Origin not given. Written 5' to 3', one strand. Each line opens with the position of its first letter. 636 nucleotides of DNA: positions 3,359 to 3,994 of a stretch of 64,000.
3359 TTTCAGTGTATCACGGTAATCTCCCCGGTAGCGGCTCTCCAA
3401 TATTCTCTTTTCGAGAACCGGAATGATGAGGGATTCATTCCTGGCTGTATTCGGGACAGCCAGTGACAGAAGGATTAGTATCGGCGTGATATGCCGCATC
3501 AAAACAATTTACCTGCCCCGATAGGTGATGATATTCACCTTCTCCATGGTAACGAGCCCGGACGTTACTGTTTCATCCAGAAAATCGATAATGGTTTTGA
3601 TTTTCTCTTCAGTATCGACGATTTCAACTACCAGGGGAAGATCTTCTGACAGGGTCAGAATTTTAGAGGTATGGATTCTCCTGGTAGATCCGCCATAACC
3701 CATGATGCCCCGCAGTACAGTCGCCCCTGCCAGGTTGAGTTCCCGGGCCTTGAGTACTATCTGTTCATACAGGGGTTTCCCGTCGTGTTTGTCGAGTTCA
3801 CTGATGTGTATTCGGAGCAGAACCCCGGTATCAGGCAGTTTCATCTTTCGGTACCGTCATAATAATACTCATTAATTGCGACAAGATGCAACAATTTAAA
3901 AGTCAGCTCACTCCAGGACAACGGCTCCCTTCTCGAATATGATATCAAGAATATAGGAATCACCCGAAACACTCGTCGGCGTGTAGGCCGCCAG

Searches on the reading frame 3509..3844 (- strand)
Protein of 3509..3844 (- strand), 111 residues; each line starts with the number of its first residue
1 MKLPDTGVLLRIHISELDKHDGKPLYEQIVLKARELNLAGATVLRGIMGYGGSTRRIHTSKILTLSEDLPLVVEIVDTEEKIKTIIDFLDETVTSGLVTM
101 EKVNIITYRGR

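Call 77: search_protein_families(library=pfam, proteins=[window:3509-3844:-], max_evalue=0.0001)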
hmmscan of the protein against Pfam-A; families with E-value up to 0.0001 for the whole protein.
window:3509-3844:- (111 aa): 1 family
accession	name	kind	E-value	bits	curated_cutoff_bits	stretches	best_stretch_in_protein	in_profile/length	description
PF02641.20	DUF190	-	1.1e-37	128.6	23.4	1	9-105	2-97/97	Uncharacterized ACR, COG1993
